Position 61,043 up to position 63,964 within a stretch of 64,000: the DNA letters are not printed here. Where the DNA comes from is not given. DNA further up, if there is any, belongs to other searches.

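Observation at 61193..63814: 19-haem c-type cytochrome fused to a FdnI/HydC-like membrane cytochrome b (CbcL-like but far larger)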

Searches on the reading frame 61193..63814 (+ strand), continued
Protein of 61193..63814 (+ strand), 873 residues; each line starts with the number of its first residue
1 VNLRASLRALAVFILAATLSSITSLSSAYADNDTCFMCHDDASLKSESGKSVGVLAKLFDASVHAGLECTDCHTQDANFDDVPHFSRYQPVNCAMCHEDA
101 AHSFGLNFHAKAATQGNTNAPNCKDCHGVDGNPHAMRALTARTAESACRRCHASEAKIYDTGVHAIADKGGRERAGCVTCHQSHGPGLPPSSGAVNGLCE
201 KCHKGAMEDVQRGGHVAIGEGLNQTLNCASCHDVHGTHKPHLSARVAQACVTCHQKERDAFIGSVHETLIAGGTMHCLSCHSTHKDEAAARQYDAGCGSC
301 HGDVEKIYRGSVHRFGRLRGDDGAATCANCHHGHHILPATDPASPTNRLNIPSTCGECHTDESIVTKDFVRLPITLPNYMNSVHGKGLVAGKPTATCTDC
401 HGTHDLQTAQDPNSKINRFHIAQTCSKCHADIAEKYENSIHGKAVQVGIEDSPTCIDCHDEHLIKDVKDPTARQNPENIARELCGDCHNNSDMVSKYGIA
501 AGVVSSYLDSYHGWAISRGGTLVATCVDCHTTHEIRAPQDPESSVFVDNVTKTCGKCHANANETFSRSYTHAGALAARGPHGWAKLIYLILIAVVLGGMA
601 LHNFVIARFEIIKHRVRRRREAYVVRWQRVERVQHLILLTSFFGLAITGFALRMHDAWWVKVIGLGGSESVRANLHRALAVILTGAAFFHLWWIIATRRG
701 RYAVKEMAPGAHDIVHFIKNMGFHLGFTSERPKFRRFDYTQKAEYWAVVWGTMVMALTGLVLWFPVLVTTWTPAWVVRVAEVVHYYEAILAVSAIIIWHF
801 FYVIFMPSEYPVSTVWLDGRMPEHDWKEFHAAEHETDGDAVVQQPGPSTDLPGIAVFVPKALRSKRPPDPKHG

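Call 6: find_homologous_proteins(query=window:61193-63811:+, max_evalue=0.00001)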
Query window:61193-63811:+ (873 aa): 933 proteins with E <= 0.00001 among 8000 candidates; the best 120 are listed.
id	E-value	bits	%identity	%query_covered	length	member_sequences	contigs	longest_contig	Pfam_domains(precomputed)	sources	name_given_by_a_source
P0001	0.0e+0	2082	100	100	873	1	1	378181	PF09699.16,PF14537.12,PF01292.27,PF02085.22,PF14522.12,PF22113.2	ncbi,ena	-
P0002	0.0e+0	1686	80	98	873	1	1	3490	PF09699.16,PF14537.12,PF02085.22,PF14522.12,PF22113.2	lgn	-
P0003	0.0e+0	1468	71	98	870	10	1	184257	PF09699.16,PF14537.12,PF01292.27,PF02085.22,PF14522.12,PF22113.2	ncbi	-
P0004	0.0e+0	1383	67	97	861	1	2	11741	PF09699.16,PF14537.12,PF01292.27,PF02085.22,PF14522.12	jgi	-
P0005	0.0e+0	1295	63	97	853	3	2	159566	PF09699.16,PF14537.12,PF01292.27,PF02085.22,PF14522.12,PF22113.2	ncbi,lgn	-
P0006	0.0e+0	1288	62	96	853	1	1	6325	PF09699.16,PF14537.12,PF22678.2,PF01292.27,PF03264.20,PF02085.22,PF14522.12,PF22113.2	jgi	jgi:cytochrome b subunit of formate dehydrogenase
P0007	0.0e+0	1280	62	97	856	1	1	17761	PF09699.16,PF14537.12,PF01292.27,PF02085.22,PF00684.26,PF14522.12,PF22113.2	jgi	jgi:formate dehydrogenase gamma subunit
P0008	0.0e+0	1275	63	95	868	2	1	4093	PF09699.16,PF14537.12,PF01292.27,PF03264.20,PF02085.22,PF14522.12,PF22113.2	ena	-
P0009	0.0e+0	1273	62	94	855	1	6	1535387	PF09699.16,PF14537.12,PF01292.27,PF02085.22,PF14522.12,PF22113.2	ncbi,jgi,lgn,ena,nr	ncbi:MAG TPA: cytochrome c3 family protein [Candidatus Krumholzibacteria bacterium]|nr:cytochrome c3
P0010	0.0e+0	1272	61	96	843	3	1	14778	PF09699.16,PF14537.12,PF01292.27,PF03264.20,PF02085.22,PF14522.12,PF22113.2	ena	-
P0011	0.0e+0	1270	61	98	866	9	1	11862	PF09699.16,PF14537.12,PF22678.2,PF01292.27,PF02085.22,PF00684.26,PF14522.12,PF22113.2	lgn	-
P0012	0.0e+0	1270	61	96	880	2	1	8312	PF09699.16,PF14537.12,PF01292.27,PF02085.22,PF14522.12,PF22113.2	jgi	jgi:formate dehydrogenase gamma subunit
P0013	0.0e+0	1266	62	96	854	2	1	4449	PF09699.16,PF14537.12,PF22678.2,PF01292.27,PF02085.22,PF14522.12,PF22113.2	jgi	-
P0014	0.0e+0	1261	62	97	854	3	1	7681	PF09699.16,PF14537.12,PF22678.2,PF01292.27,PF03264.20,PF02085.22,PF14522.12,PF22113.2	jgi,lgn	jgi:cytochrome b subunit of formate dehydrogenase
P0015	0.0e+0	1260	63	95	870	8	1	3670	PF09699.16,PF14537.12,PF01292.27,PF02085.22,PF14522.12,PF22113.2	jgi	jgi:cytochrome b subunit of formate dehydrogenase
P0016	0.0e+0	1260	63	94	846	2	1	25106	PF09699.16,PF14537.12,PF01292.27,PF02085.22,PF14522.12,PF22113.2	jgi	-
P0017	0.0e+0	1255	61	97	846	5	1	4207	PF09699.16,PF14537.12,PF01292.27,PF02085.22,PF14522.12,PF22113.2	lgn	-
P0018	0.0e+0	1253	62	94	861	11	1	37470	PF09699.16,PF14537.12,PF01292.27,PF02085.22,PF14522.12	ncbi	-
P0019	0.0e+0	1250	62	96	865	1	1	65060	PF09699.16,PF14537.12,PF01292.27,PF02085.22,PF14522.12,PF22113.2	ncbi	-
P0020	0.0e+0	1249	61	96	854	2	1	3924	PF09699.16,PF14537.12,PF01292.27,PF02085.22,PF14522.12,PF22113.2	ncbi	-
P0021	0.0e+0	1249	61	97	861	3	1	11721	PF09699.16,PF14537.12,PF01292.27,PF02085.22,PF14522.12,PF22113.2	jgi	-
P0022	0.0e+0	1248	61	97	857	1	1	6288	PF09699.16,PF14537.12,PF01292.27,PF02085.22,PF14522.12,PF22113.2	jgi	jgi:cytochrome b subunit of formate dehydrogenase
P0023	0.0e+0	1248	61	95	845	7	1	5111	PF09699.16,PF14537.12,PF22678.2,PF01292.27,PF02085.22,PF14522.12,PF22113.2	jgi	jgi:cytochrome b subunit of formate dehydrogenase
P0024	0.0e+0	1248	63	94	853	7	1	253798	PF09699.16,PF14537.12,PF22678.2,PF01292.27,PF02085.22,PF14522.12,PF22113.2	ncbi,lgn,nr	ncbi:MAG: cytochrome c3 family protein [Candidatus Krumholzibacteria bacterium]|nr:cytochrome c3 fam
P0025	0.0e+0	1247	62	96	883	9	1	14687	PF09699.16,PF14537.12,PF01292.27,PF02085.22,PF14522.12,PF22113.2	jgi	-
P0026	0.0e+0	1244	61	96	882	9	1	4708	PF09699.16,PF14537.12,PF22678.2,PF01292.27,PF02085.22,PF14522.12,PF22113.2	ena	-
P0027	0.0e+0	1241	62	94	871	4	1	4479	PF09699.16,PF14537.12,PF22678.2,PF01292.27,PF02085.22,PF14522.12,PF22113.2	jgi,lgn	jgi:cytochrome b subunit of formate dehydrogenase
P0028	0.0e+0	1240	61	93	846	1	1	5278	PF09699.16,PF14537.12,PF01292.27,PF02085.22,PF14522.12,PF22113.2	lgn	-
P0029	0.0e+0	1237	61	94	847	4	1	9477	PF09699.16,PF14537.12,PF01292.27,PF02085.22,PF14522.12,PF22113.2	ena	-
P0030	0.0e+0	1230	60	93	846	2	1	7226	PF09699.16,PF14537.12,PF22678.2,PF01292.27,PF02085.22,PF14522.12,PF22113.2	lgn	-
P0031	0.0e+0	1228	61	93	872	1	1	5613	PF09699.16,PF14537.12,PF22678.2,PF01292.27,PF02085.22,PF00684.26,PF14522.12,PF22113.2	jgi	jgi:cytochrome b subunit of formate dehydrogenase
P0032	0.0e+0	1224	61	95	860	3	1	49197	PF14358.12,PF09699.16,PF14537.12,PF01292.27,PF02085.22,PF14522.12,PF22113.2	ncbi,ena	-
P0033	0.0e+0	1223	61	95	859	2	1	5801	PF09699.16,PF14537.12,PF01292.27,PF02085.22,PF14522.12,PF22113.2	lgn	-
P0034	0.0e+0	1221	59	97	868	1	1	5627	PF09699.16,PF14537.12,PF22678.2,PF01292.27,PF02085.22,PF00684.26,PF14522.12,PF22113.2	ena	-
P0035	0.0e+0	1221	60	96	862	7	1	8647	PF09699.16,PF14537.12,PF01292.27,PF02085.22,PF14522.12,PF22113.2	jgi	jgi:formate dehydrogenase gamma subunit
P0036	0.0e+0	1219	62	93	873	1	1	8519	PF09699.16,PF14537.12,PF01292.27,PF02085.22,PF14522.12,PF22113.2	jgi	jgi:predicted CXXCH cytochrome family protein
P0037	0.0e+0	1219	61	96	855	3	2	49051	PF09699.16,PF14537.12,PF01292.27,PF02085.22,PF14522.12,PF22113.2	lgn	-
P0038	0.0e+0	1219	60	95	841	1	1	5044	PF09699.16,PF14537.12,PF01292.27,PF02085.22,PF14522.12,PF22113.2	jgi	jgi:predicted CXXCH cytochrome family protein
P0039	0.0e+0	1218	60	94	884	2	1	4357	PF09699.16,PF14537.12,PF22678.2,PF01292.27,PF02085.22,PF14522.12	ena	-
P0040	0.0e+0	1211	60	96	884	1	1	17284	PF09699.16,PF14537.12,PF01292.27,PF02085.22,PF14522.12,PF22113.2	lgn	-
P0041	0.0e+0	1206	62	93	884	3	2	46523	PF09699.16,PF14537.12,PF01292.27,PF02085.22,PF14522.12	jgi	-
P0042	0.0e+0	1202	59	99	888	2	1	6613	PF09699.16,PF14537.12,PF22678.2,PF01292.27,PF02085.22,PF14522.12,PF22113.2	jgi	jgi:predicted CXXCH cytochrome family protein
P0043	0.0e+0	1163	57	96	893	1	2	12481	PF09699.16,PF14537.12,PF01292.27,PF02085.22,PF14522.12,PF22113.2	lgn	-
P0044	0.0e+0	1155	67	81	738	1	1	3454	PF09699.16,PF14537.12,PF01292.27,PF02085.22,PF14522.12,PF22113.2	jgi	jgi:cytochrome b subunit of formate dehydrogenase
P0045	0.0e+0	1139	57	96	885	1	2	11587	PF09699.16,PF14537.12,PF01292.27,PF03264.20,PF02085.22,PF14522.12,PF22113.2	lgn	-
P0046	0.0e+0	1091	54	96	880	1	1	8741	PF09699.16,PF14537.12,PF22678.2,PF01292.27,PF02085.22,PF14522.12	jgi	-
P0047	0.0e+0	1069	54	94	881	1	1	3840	PF09699.16,PF14537.12,PF22678.2,PF01292.27,PF02085.22,PF14522.12,PF22113.2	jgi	-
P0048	0.0e+0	1047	61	81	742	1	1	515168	PF09699.16,PF14537.12,PF01292.27,PF02085.22,PF14522.12,PF22113.2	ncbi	ncbi:MAG: cytochrome c3 family protein [Candidatus Krumholzibacteriia bacterium]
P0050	0.0e+0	1033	51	95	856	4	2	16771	PF09699.16,PF14537.12,PF22678.2,PF01292.27,PF02085.22,PF14522.12,PF22113.2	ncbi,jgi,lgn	-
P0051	0.0e+0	1028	52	93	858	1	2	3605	PF14358.12,PF09699.16,PF14537.12,PF01292.27,PF02085.22,PF14522.12,PF22113.2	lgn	-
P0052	0.0e+0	1016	52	95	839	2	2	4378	PF09699.16,PF14537.12,PF01292.27,PF02085.22,PF14522.12,PF22113.2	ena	-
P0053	0.0e+0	1015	53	92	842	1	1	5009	PF14358.12,PF09699.16,PF14537.12,PF22678.2,PF01292.27,PF02085.22,PF14522.12,PF22113.2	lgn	-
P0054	0.0e+0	1015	51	96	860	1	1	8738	PF09699.16,PF14537.12,PF22678.2,PF01292.27,PF02085.22,PF14522.12,PF22113.2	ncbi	-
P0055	3.7e-297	1006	51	93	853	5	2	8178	PF14358.12,PF09699.16,PF14537.12,PF22678.2,PF01292.27,PF02085.22,PF14522.12,PF22113.2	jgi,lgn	-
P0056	2.0e-296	1004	51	95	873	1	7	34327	PF14358.12,PF09699.16,PF14537.12,PF01292.27,PF14522.12,PF22113.2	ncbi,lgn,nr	ncbi:MAG: hypothetical protein MAG453_01283 [Calditrichaeota bacterium]|nr:hypothetical protein [Cal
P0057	8.3e-296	1002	51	97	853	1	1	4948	PF14358.12,PF09699.16,PF14537.12,PF01292.27,PF02085.22,PF14522.12,PF22113.2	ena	-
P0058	2.4e-295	1000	63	76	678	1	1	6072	PF14358.12,PF09699.16,PF14537.12,PF01292.27,PF14522.12,PF22113.2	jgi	jgi:cytochrome b subunit of formate dehydrogenase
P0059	1.9e-294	997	50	96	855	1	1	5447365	PF09699.16,PF14537.12,PF22678.2,PF01292.27,PF02085.22,PF14522.12,PF22113.2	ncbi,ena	-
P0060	3.9e-293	993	49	97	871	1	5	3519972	PF09699.16,PF14537.12,PF01292.27,PF02085.22,PF14522.12,PF22113.2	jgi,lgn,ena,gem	-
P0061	8.4e-293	992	52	93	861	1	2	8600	PF09699.16,PF14537.12,PF01292.27,PF02085.22,PF00684.26,PF14522.12,PF22113.2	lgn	-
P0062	1.6e-290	984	60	76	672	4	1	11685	PF14358.12,PF09699.16,PF14537.12,PF01292.27,PF00684.26,PF14522.12,PF22113.2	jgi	jgi:formate dehydrogenase gamma subunit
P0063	3.5e-289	980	50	95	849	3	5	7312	PF09699.16,PF14537.12,PF22678.2,PF01292.27,PF02085.22,PF14522.12,PF22113.2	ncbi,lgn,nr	ncbi:MAG: cytochrome b/b6 domain-containing protein [Candidatus Brocadiae bacterium]|nr:cytochrome b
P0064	4.9e-288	976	51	95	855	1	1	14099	PF09699.16,PF14537.12,PF22678.2,PF01292.27,PF02085.22,PF14522.12,PF22113.2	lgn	-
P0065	7.1e-287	972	50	96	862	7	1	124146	PF14358.12,PF09699.16,PF14537.12,PF22678.2,PF01292.27,PF14522.12,PF22113.2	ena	-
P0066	9.2e-287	972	50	95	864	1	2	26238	PF09699.16,PF14537.12,PF22678.2,PF01292.27,PF02085.22,PF14522.12,PF22113.2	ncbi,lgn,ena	-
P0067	2.2e-286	970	49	96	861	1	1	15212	PF14358.12,PF09699.16,PF14537.12,PF01292.27,PF02085.22,PF14522.12,PF22113.2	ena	-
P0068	5.7e-286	969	50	92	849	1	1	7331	PF09699.16,PF14537.12,PF22678.2,PF01292.27,PF02085.22,PF14522.12,PF22113.2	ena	-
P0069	7.7e-285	965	66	70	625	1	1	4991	PF09699.16,PF14537.12,PF01292.27,PF02085.22,PF14522.12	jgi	jgi:cytochrome b subunit of formate dehydrogenase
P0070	1.5e-284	964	49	95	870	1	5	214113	PF09699.16,PF14537.12,PF22678.2,PF01292.27,PF02085.22,PF14522.12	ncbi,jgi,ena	-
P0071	1.9e-284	964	49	94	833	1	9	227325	PF09699.16,PF14537.12,PF01292.27,PF02085.22,PF14522.12,PF22113.2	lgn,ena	-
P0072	3.1e-284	963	49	97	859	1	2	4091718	PF09699.16,PF14537.12,PF13435.12,PF01292.27,PF02085.22,PF14522.12,PF22113.2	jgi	jgi:predicted CXXCH cytochrome family protein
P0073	5.9e-284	962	50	96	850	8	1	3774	PF14358.12,PF09699.16,PF14537.12,PF01292.27,PF02085.22,PF14522.12,PF22113.2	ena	-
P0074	8.0e-282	955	48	97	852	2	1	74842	PF14358.12,PF09699.16,PF14537.12,PF22678.2,PF01292.27,PF02085.22,PF14522.12,PF22113.2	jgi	jgi:cytochrome b subunit of formate dehydrogenase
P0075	1.4e-281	955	50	94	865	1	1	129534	PF14358.12,PF09699.16,PF14537.12,PF01292.27,PF02085.22,PF14522.12,PF22113.2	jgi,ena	-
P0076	1.8e-280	951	48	99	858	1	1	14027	PF14358.12,PF09699.16,PF14537.12,PF22678.2,PF01292.27,PF02085.22,PF14522.12,PF22113.2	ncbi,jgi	jgi:cytochrome b subunit of formate dehydrogenase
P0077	2.0e-280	951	50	96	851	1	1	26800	PF14358.12,PF09699.16,PF14537.12,PF01292.27,PF02085.22,PF14522.12,PF22113.2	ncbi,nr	ncbi:MAG: DUF4405 domain-containing protein [Deltaproteobacteria bacterium]|nr:DUF4405 domain-contai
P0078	1.9e-279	948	50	92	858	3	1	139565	PF09699.16,PF14537.12,PF01292.27,PF02085.22,PF14522.12,PF22113.2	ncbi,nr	ncbi:cytochrome c3 family protein [bacterium]|nr:cytochrome c3 family protein [bacterium]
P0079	2.0e-279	947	58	78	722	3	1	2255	PF09699.16,PF14537.12,PF01292.27,PF02085.22,PF14522.12,PF22113.2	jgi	jgi:formate dehydrogenase gamma subunit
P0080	3.9e-275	933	56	75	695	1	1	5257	PF09699.16,PF14537.12,PF01292.27,PF03264.20,PF02085.22,PF14522.12,PF22113.2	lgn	-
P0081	2.4e-274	931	56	75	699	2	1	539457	PF09699.16,PF14537.12,PF01292.27,PF03264.20,PF02085.22,PF14522.12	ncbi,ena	-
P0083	2.4e-273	927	55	75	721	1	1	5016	PF09699.16,PF14537.12,PF01292.27,PF02085.22,PF14522.12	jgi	jgi:cytochrome b subunit of formate dehydrogenase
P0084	8.8e-272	922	61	72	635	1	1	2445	PF14358.12,PF09699.16,PF14537.12,PF01292.27,PF02085.22,PF14522.12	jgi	-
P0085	1.2e-271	922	48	95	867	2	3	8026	PF14358.12,PF09699.16,PF14537.12,PF01292.27,PF14522.12,PF22113.2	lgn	-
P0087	1.3e-269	915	48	94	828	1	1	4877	PF14358.12,PF09699.16,PF14537.12,PF01292.27,PF02085.22,PF14522.12,PF22113.2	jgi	-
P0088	4.3e-269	913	69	62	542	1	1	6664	PF09699.16,PF14537.12,PF01292.27,PF14522.12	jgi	jgi:cytochrome b subunit of formate dehydrogenase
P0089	3.1e-267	907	63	68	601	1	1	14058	PF09699.16,PF14537.12,PF01292.27,PF02085.22,PF14522.12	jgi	jgi:cytochrome b subunit of formate dehydrogenase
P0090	6.1e-267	906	47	95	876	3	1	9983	PF09699.16,PF14537.12,PF01292.27,PF02085.22,PF14522.12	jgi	jgi:cytochrome b subunit of formate dehydrogenase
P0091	1.2e-264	899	54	77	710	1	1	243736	PF09699.16,PF14537.12,PF01292.27,PF03264.20,PF02085.22,PF14522.12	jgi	jgi:formate dehydrogenase gamma subunit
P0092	8.0e-264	896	55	75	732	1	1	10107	PF09699.16,PF14537.12,PF01292.27,PF03264.20,PF02085.22,PF14522.12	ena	-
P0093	1.2e-263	895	54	77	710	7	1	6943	PF09699.16,PF14537.12,PF01292.27,PF14522.12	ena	-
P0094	1.5e-263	895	56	74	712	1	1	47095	PF09699.16,PF14537.12,PF01292.27,PF03264.20,PF02085.22,PF14522.12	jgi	jgi:cytochrome b subunit of formate dehydrogenase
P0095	3.1e-262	891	53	76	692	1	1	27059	PF09699.16,PF14537.12,PF01292.27,PF03264.20,PF02085.22,PF14522.12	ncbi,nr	ncbi:MAG TPA: cytochrome c3 family protein [Candidatus Krumholzibacteria bacterium]|nr:cytochrome c3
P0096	4.7e-262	890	55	74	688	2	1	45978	PF09699.16,PF14537.12,PF01292.27,PF02085.22,PF14522.12,PF22113.2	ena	-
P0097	1.8e-261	888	48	91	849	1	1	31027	PF09699.16,PF14537.12,PF13435.12,PF22678.2,PF01292.27,PF02085.22,PF14522.12,PF22113.2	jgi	jgi:cytochrome b subunit of formate dehydrogenase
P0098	3.0e-261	887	61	67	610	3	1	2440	PF14358.12,PF09699.16,PF14537.12,PF01292.27,PF03264.20,PF14522.12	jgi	jgi:formate dehydrogenase gamma subunit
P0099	3.0e-261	887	56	74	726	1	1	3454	PF09699.16,PF14537.12,PF01292.27,PF02085.22,PF14522.12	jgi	jgi:cytochrome b subunit of formate dehydrogenase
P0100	3.5e-261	887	54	75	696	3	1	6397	PF09699.16,PF14537.12,PF01292.27,PF03264.20,PF02085.22,PF14522.12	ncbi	-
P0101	4.5e-260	883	55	75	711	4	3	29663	PF09699.16,PF14537.12,PF01292.27,PF03264.20,PF02085.22,PF14522.12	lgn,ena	-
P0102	1.3e-259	882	55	74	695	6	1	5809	PF09699.16,PF14537.12,PF01292.27,PF02085.22,PF14522.12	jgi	jgi:cytochrome b subunit of formate dehydrogenase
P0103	1.0e-258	879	54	75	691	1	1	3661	PF09699.16,PF14537.12,PF01292.27,PF03264.20,PF02085.22,PF14522.12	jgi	-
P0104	1.2e-257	875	54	78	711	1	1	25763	PF09699.16,PF14537.12,PF01292.27,PF02085.22,PF14522.12,PF22113.2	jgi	jgi:formate dehydrogenase gamma subunit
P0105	2.2e-257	875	58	70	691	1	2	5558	PF09699.16,PF14537.12,PF01292.27,PF03264.20,PF02085.22,PF14522.12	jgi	-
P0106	2.4e-256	871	55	75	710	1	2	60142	PF09699.16,PF14537.12,PF01292.27,PF03264.20,PF02085.22,PF14522.12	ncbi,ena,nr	ncbi:MAG TPA: cytochrome b/b6 domain-containing protein [Candidatus Krumholzibacteria bacterium]|nr:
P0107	2.9e-256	871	53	76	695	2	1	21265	PF09699.16,PF14537.12,PF01292.27,PF03264.20,PF02085.22,PF14522.12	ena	-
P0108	3.6e-256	870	54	76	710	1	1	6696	PF09699.16,PF14537.12,PF01292.27,PF03264.20,PF02085.22,PF14522.12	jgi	jgi:cytochrome b subunit of formate dehydrogenase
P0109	6.0e-256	870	46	96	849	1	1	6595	PF09699.16,PF14537.12,PF01292.27,PF02085.22,PF14522.12,PF22113.2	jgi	jgi:cytochrome b subunit of formate dehydrogenase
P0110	1.0e-255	869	57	69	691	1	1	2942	PF14358.12,PF09699.16,PF14537.12,PF01292.27,PF02085.22,PF14522.12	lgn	-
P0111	1.2e-255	869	54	76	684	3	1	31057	PF09699.16,PF14537.12,PF01292.27,PF02085.22,PF14522.12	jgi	jgi:formate dehydrogenase gamma subunit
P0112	1.1e-250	852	54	72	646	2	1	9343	PF14358.12,PF09699.16,PF14537.12,PF01292.27,PF02085.22,PF14522.12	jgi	-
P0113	3.4e-250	851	53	74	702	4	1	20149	PF09699.16,PF14537.12,PF01292.27,PF03264.20,PF02085.22,PF14522.12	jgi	jgi:cytochrome b subunit of formate dehydrogenase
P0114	1.5e-248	845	53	75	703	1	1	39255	PF09699.16,PF14537.12,PF01292.27,PF02085.22,PF14522.12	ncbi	-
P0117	6.7e-245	833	56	69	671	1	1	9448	PF09699.16,PF14537.12,PF01292.27,PF03264.20,PF02085.22,PF14522.12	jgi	jgi:cytochrome b subunit of formate dehydrogenase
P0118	4.5e-238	811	54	68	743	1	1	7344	PF09699.16,PF14537.12,PF01292.27,PF03264.20,PF02085.22,PF14522.12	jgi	jgi:cytochrome b subunit of formate dehydrogenase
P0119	7.9e-236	803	52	68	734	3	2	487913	PF09699.16,PF14537.12,PF01292.27,PF03264.20,PF02085.22,PF14522.12,PF22113.2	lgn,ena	-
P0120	1.9e-233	795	63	58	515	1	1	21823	PF09699.16,PF14537.12,PF01292.27,PF00684.26,PF14522.12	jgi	jgi:cytochrome b subunit of formate dehydrogenase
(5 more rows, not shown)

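Call 9: search_solved_structures(query=window:61193-63811:+, max_evalue=0.01, show_alignments=0)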
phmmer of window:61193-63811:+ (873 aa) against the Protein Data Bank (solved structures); distinct sequences matched with E-value up to 0.01: 4.
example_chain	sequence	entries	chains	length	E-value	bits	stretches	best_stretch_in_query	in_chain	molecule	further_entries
6r2q_A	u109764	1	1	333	4.7e-05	24.6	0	146-303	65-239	Cystathionine beta-synthase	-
28pb_A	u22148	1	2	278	0.00041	21.4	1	93-232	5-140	Cytochrome c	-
1kqf_C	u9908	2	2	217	0.0025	18.8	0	623-806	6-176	FORMATE DEHYDROGENASE, NITRATE-INDUCIBLE, CYTOCHROME B556(FDN) SUBUNIT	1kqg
1i77_A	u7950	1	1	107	0.0056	17.7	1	58-148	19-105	CYTOCHROME C3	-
